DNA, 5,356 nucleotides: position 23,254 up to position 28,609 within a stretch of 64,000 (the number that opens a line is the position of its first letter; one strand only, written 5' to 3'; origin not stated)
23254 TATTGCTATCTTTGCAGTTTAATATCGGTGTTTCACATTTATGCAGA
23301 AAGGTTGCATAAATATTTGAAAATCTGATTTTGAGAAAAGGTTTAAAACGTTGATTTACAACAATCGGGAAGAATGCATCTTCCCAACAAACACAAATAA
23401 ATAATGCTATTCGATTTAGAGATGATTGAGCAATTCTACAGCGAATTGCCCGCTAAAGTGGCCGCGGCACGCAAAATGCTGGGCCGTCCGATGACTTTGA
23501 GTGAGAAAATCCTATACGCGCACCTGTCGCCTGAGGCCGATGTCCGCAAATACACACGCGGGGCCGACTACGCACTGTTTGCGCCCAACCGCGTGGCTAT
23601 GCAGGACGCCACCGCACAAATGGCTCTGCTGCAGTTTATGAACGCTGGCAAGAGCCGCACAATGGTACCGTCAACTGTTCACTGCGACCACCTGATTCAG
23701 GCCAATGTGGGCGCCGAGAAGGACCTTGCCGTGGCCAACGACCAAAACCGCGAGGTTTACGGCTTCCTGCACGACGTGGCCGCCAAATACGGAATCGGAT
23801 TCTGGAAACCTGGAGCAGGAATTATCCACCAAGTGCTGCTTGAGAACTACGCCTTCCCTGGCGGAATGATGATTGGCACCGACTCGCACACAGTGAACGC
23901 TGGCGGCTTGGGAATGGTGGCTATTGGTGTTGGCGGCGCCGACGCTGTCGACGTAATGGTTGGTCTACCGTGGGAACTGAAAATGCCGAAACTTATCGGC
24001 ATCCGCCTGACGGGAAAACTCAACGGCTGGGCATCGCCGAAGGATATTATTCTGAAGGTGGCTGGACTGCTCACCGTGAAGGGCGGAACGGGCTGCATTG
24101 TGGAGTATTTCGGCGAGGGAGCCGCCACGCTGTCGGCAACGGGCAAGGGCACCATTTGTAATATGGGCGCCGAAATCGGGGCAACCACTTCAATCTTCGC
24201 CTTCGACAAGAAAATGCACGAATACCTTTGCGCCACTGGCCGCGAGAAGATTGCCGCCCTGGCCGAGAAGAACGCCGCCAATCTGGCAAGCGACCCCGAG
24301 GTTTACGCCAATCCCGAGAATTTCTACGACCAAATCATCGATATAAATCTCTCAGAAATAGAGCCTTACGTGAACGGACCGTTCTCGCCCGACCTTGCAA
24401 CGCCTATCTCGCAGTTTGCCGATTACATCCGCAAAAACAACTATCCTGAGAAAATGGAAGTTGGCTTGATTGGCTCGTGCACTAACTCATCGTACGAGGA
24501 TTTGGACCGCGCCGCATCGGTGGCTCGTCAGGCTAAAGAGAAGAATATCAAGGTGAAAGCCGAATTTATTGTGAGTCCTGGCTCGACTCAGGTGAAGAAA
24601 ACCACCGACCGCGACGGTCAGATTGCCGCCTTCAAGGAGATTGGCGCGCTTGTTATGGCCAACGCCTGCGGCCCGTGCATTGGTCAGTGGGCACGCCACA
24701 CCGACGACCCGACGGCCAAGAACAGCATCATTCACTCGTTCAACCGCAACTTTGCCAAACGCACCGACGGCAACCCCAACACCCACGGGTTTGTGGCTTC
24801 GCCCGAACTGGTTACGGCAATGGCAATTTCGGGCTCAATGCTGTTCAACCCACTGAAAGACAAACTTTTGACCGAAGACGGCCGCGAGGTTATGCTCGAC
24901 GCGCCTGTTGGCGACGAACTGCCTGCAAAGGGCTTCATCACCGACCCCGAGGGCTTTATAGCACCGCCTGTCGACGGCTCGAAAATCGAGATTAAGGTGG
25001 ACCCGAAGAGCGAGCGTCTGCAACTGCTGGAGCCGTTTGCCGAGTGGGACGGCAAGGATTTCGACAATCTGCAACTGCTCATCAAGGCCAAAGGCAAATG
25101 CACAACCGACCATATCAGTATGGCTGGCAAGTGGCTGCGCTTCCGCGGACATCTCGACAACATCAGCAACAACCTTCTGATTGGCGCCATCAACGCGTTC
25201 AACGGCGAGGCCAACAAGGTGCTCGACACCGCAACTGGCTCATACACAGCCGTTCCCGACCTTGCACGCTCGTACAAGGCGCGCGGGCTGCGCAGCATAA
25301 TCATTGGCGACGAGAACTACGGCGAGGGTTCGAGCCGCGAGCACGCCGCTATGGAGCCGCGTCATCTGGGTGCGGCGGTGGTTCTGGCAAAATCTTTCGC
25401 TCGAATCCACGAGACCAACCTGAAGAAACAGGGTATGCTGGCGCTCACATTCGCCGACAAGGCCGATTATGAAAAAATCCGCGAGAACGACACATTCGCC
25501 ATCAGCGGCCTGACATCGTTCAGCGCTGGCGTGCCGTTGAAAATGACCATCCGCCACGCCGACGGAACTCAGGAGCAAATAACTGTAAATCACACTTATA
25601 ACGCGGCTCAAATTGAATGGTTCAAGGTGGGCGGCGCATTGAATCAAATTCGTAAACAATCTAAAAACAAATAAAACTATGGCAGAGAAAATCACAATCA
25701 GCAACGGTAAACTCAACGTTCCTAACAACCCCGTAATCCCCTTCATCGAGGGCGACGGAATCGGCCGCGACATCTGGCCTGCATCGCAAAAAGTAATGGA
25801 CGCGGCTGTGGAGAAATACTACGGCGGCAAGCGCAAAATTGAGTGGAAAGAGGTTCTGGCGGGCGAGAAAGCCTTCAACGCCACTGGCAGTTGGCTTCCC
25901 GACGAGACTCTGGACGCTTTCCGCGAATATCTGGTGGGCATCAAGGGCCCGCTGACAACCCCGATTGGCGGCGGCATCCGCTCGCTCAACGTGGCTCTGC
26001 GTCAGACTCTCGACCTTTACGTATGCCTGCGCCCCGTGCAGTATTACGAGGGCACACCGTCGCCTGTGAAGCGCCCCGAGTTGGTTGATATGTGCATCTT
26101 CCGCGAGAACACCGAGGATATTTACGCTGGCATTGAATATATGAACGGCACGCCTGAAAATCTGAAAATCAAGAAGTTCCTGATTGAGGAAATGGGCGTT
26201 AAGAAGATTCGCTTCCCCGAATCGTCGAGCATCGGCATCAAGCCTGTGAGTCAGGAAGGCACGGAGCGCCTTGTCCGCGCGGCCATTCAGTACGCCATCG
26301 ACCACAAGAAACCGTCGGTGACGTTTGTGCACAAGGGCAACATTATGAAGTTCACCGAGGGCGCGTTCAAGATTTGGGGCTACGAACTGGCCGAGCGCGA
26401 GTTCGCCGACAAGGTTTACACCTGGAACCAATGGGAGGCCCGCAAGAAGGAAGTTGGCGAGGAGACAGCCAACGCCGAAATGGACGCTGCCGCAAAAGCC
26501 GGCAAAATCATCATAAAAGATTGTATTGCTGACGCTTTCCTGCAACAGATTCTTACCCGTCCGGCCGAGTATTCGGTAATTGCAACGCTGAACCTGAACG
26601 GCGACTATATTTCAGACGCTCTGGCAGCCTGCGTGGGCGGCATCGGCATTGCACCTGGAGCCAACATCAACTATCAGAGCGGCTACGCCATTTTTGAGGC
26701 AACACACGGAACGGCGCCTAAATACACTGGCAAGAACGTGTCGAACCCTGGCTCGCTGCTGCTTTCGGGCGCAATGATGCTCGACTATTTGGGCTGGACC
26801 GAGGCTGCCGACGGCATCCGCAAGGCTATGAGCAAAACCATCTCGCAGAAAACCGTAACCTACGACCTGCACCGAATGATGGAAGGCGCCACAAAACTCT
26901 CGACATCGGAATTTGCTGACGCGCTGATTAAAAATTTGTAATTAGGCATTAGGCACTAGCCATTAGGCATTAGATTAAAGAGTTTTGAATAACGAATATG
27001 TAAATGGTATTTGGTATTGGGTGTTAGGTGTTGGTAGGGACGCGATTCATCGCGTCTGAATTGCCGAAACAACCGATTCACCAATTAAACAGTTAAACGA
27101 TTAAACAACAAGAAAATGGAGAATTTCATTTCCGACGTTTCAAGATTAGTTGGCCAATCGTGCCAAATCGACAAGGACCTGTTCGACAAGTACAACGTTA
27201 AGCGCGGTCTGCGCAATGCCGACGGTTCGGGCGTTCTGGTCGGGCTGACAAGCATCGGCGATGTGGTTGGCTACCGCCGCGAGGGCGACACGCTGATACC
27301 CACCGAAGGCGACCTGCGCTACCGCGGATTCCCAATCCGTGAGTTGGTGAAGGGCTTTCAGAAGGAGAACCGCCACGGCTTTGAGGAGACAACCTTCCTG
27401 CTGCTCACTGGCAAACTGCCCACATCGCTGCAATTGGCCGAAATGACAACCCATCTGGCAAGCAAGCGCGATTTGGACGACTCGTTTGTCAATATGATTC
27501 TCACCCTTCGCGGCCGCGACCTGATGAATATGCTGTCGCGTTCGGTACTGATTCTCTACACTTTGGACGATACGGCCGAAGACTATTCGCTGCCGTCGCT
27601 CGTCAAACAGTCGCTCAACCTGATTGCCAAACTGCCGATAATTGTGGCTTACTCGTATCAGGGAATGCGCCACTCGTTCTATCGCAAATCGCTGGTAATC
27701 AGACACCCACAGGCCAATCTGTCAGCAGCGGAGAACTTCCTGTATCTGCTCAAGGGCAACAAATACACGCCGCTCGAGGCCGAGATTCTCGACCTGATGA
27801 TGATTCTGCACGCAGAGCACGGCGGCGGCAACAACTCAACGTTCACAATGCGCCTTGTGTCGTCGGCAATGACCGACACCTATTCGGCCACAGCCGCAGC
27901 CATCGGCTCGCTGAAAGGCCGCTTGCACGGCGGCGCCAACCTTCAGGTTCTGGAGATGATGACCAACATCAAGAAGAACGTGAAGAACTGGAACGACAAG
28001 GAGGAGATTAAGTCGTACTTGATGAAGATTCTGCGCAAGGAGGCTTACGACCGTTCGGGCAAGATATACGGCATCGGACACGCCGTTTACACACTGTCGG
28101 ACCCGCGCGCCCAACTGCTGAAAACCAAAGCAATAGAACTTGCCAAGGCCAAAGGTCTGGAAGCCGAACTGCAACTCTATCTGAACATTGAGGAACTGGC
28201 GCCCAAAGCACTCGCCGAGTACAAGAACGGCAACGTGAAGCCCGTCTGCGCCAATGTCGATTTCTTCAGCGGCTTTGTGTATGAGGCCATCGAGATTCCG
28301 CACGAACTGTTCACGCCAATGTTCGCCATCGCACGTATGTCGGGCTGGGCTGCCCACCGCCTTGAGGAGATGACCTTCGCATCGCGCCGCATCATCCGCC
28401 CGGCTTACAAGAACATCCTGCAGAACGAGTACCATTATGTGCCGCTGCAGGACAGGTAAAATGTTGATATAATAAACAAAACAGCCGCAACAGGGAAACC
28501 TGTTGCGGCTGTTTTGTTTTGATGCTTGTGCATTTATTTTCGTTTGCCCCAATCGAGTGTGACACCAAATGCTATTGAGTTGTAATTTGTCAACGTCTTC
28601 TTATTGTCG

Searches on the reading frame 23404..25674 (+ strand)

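Call 21: search_protein_families(library=pfam, proteins=[window:23404-25674:+], max_evalue=0.00001)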
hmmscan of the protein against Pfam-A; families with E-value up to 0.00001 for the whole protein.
window:23404-25674:+ (756 aa): 2 families
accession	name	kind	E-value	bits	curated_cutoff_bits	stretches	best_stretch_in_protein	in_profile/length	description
PF00330.25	Aconitase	-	4.2e-144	481.4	28.7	1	34-477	1-463/463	Aconitase family (aconitate hydratase)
PF00694.25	Aconitase_C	-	1.2e-41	142.6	22.8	1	557-685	2-130/131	Aconitase C-terminal domain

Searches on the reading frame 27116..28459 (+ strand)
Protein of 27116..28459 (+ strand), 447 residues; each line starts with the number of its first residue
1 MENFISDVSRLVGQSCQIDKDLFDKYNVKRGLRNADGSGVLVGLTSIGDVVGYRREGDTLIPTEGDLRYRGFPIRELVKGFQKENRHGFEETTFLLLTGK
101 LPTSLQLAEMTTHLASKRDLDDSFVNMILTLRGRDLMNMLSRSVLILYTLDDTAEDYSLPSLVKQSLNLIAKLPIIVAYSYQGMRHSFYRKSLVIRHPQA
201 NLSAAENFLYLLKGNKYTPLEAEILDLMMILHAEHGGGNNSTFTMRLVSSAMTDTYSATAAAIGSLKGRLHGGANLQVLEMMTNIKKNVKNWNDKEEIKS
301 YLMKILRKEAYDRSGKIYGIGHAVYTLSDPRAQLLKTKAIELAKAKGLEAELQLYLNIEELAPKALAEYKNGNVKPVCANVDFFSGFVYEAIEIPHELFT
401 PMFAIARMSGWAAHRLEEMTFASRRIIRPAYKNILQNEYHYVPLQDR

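Call 21: search_protein_families(library=pfam, proteins=[window:27116-28459:+], max_evalue=0.00001)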
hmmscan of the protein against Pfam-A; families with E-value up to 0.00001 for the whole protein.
window:27116-28459:+ (447 aa): 1 family
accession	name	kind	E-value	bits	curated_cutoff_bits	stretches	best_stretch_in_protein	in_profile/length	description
PF00285.26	Citrate_synt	-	1.6e-113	379.8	27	1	39-430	4-357/357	Citrate synthase, C-terminal domain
